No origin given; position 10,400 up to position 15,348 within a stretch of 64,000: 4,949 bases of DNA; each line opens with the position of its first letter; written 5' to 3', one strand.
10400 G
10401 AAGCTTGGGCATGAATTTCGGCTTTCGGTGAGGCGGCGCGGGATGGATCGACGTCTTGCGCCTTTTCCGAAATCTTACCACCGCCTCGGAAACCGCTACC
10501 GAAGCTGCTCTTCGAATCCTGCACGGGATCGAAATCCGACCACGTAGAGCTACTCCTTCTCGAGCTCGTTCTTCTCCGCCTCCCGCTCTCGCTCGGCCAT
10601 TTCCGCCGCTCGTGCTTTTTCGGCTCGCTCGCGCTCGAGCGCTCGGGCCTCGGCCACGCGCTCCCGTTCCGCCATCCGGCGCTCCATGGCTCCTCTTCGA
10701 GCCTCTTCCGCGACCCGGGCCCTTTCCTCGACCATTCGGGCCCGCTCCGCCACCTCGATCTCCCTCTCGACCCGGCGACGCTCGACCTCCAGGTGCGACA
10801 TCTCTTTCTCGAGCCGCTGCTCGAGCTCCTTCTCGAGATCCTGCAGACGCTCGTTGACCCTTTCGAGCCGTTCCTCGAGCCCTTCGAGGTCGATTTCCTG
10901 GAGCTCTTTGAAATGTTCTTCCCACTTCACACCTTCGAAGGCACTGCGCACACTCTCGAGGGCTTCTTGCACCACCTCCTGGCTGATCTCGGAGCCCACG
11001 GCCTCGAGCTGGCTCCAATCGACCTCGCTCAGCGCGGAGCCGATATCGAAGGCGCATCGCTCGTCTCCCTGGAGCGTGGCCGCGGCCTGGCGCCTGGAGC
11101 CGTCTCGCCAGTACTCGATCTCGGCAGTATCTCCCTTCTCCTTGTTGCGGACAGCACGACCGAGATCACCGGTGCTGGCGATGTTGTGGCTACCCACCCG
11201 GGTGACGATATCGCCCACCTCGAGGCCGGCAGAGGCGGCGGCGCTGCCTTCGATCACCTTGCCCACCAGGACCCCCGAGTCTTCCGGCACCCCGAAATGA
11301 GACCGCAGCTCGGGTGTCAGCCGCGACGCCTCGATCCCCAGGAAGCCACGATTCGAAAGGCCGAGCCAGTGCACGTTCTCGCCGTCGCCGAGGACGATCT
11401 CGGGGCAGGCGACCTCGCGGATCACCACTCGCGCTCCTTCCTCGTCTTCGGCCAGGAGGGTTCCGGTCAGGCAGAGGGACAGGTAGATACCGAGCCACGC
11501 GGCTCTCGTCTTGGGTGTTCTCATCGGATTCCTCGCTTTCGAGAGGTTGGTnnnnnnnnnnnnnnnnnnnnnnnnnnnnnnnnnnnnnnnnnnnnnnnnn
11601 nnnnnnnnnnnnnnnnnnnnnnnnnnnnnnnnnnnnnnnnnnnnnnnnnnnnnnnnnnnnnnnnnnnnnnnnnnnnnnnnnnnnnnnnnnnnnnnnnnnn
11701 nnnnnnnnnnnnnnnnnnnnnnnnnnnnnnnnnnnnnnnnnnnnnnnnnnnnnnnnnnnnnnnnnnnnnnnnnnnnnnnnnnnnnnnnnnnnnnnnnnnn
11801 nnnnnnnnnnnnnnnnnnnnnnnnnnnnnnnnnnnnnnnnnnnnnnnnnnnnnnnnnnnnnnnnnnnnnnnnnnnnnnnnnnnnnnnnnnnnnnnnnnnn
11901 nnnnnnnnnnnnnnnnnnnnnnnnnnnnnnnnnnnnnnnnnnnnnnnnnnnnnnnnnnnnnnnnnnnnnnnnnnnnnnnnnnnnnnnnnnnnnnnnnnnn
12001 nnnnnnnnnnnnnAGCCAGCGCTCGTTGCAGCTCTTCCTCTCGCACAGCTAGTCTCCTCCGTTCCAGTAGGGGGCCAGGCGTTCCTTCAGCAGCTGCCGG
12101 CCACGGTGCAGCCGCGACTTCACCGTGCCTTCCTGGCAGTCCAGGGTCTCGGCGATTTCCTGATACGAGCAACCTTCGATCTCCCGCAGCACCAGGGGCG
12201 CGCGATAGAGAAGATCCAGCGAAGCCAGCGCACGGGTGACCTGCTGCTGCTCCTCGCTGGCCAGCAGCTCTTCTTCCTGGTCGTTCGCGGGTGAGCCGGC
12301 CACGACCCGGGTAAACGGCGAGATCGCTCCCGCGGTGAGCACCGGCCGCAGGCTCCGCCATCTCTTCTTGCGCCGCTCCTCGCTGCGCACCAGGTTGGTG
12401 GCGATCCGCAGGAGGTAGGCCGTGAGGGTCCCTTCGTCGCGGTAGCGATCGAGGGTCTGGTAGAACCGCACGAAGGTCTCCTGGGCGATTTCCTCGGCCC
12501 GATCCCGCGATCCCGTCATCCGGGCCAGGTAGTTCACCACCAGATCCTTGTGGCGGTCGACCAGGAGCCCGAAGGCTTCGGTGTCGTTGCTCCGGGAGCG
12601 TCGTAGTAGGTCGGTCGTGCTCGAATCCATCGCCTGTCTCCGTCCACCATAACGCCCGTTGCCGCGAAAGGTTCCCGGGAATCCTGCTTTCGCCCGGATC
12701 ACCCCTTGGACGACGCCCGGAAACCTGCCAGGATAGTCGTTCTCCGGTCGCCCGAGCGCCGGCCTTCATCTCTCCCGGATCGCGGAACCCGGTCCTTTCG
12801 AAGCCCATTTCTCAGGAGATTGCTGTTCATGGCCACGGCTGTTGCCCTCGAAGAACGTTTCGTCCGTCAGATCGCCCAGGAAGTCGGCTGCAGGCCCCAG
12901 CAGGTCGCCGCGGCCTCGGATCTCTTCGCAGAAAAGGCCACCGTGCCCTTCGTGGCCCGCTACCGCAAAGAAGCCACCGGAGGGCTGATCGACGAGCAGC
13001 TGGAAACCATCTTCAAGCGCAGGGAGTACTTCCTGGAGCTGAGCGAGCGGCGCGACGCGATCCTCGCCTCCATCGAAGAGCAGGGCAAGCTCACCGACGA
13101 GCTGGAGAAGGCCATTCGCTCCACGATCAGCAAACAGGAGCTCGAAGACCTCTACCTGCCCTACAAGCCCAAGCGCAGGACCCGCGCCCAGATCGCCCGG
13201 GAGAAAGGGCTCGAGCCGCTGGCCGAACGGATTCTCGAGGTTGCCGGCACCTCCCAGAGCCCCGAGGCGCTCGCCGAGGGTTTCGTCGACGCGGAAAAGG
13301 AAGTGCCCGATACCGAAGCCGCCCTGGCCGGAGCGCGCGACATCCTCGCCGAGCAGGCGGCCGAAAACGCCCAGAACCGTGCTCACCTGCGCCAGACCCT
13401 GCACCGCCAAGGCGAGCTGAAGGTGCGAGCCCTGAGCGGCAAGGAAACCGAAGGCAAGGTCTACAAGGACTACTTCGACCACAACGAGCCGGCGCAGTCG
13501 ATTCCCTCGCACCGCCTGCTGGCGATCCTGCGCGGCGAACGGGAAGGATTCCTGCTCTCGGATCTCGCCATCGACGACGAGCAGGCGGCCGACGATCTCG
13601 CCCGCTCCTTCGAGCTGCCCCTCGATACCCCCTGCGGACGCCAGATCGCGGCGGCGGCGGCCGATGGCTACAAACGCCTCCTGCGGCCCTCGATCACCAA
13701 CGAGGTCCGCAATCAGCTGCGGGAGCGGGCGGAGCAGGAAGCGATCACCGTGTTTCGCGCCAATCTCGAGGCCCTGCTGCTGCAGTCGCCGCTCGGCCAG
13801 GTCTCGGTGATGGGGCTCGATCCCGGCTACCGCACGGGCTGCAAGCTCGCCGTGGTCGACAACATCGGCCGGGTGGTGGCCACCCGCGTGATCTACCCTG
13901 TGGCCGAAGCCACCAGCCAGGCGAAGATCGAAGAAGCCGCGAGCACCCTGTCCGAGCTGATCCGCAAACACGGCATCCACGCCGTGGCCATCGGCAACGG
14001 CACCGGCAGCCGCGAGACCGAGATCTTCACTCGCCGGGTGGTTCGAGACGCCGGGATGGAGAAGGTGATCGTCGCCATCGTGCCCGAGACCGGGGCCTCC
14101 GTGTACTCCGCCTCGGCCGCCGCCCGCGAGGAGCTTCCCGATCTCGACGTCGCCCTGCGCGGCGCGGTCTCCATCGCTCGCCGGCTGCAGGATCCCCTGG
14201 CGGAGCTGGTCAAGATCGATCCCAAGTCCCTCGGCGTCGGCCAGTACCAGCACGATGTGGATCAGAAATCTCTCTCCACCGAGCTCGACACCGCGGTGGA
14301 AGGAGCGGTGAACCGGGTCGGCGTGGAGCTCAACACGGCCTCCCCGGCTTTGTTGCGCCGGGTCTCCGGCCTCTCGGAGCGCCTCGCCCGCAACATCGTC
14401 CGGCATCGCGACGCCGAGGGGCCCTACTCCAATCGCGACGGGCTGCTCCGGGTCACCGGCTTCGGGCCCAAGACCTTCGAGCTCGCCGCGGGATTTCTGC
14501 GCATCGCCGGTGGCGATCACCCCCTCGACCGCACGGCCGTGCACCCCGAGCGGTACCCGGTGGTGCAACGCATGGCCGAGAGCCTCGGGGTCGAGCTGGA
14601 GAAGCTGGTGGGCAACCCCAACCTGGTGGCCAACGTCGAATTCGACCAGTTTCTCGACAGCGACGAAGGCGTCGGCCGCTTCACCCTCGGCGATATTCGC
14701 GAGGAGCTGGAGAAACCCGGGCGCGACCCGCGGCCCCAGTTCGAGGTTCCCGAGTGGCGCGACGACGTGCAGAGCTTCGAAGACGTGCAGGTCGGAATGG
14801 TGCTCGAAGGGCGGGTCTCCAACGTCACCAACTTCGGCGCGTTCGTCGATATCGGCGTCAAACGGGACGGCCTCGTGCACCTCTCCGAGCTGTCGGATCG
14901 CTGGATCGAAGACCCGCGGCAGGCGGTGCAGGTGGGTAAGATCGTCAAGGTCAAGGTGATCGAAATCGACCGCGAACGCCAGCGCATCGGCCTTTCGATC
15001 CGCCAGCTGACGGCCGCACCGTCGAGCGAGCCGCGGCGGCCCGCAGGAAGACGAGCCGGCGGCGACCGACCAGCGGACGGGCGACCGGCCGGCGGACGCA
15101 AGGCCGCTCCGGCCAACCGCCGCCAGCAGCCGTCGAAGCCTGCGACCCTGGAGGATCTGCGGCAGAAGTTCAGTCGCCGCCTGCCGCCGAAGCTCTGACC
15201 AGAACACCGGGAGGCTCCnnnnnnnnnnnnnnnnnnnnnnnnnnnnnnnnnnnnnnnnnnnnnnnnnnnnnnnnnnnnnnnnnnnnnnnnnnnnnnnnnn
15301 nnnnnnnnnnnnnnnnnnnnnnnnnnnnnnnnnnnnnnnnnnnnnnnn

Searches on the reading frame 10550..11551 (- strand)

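Call 70: search_protein_families(library=pfam, proteins=[window:10550-11551:-], max_evalue=0.00001)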
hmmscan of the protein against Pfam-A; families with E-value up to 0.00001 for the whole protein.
window:10550-11551:- (333 aa): 3 families
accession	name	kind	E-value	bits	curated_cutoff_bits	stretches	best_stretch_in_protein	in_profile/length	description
PF13180.12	PDZ_2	-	2e-14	54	27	1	70-159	2-79/80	PDZ domain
PF17820.7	PDZ_6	-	1.6e-08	34.6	27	1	96-138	2-44/54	PDZ domain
PF00595.29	PDZ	-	2.3e-06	28.3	23.2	1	67-141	8-74/81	PDZ domain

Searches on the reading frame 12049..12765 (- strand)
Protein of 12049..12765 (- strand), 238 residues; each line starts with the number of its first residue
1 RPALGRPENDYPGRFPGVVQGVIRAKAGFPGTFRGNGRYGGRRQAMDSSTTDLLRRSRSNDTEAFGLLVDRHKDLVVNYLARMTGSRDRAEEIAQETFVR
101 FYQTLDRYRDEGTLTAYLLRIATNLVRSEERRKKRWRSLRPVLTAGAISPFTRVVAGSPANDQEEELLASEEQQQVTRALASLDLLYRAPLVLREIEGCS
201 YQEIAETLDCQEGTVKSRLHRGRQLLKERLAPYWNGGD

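Call 70: search_protein_families(library=pfam, proteins=[window:12049-12765:-], max_evalue=0.00001)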
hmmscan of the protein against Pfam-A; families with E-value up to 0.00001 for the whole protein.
window:12049-12765:- (238 aa): 3 families
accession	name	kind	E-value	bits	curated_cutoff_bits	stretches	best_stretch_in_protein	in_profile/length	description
PF08281.18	Sigma70_r4_2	-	3.6e-17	62.2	25.7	1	174-226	2-54/54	Sigma-70, region 4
PF04542.20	Sigma70_r2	-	4.7e-16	58.8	24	1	68-135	1-70/71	Sigma-70 region 2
PF04545.22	Sigma70_r4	-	3.7e-08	33.2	24.1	1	179-228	1-50/50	Sigma-70, region 4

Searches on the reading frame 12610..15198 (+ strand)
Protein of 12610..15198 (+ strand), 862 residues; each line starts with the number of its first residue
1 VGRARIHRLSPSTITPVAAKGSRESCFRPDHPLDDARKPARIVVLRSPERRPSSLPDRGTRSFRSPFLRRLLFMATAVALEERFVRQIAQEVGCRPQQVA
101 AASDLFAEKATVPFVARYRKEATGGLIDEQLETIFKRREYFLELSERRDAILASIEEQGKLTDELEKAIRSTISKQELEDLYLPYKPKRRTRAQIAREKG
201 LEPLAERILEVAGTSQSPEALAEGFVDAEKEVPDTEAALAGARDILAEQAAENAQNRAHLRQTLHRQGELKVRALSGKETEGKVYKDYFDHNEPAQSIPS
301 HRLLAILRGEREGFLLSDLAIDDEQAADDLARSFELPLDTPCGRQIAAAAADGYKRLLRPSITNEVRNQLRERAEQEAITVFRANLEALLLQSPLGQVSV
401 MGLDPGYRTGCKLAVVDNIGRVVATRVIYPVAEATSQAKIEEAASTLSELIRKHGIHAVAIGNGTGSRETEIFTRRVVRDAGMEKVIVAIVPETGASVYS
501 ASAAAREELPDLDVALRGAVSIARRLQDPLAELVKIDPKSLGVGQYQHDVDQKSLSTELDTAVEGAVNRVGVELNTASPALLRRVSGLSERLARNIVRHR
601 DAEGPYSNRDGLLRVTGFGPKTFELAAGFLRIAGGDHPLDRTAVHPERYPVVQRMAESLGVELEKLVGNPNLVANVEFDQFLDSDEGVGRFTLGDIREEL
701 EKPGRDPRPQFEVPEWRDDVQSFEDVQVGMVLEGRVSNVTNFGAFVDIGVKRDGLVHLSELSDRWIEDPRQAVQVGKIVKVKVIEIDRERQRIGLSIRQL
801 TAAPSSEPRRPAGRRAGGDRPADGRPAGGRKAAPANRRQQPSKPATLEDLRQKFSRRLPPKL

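Call 54: search_protein_families(library=pfam, proteins=[window:12610-15198:+], max_evalue=0.00001)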
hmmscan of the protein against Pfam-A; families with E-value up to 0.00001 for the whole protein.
window:12610-15198:+ (862 aa): 9 families
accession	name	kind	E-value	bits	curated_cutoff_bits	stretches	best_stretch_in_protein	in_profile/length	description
PF16921.10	Tex_YqgF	-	4.8e-48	163.2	27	1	399-527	2-126/126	Tex protein YqgF-like domain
PF22706.1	Tex_central_region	-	2.2e-43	148.7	27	1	215-382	3-178/178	Tex central region-like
PF12836.13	HHH_3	-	1.9e-24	86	27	1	567-631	1-65/65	Helix-hairpin-helix motif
PF09371.15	Tex_N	-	1.1e-23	83.1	32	1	83-156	2-75/75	Tex-like protein N-terminal domain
PF00575.29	S1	-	1.1e-22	80.7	22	1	726-798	2-74/74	S1 RNA binding domain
PF17674.7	HHH_9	-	1.3e-22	80.9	23.1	1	637-708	1-70/70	HHH domain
PF14639.11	YqgF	-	4.1e-08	33.6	35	1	414-534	24-147/150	Holliday-junction resolvase-like of SPT6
PF23459.1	S1_RRP5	-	6.2e-08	33.5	27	1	727-796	2-71/72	RRP5 S1 domain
PF14635.12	HHH_7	-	1.5e-06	29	27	1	539-632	4-103/104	Helix-hairpin-helix motif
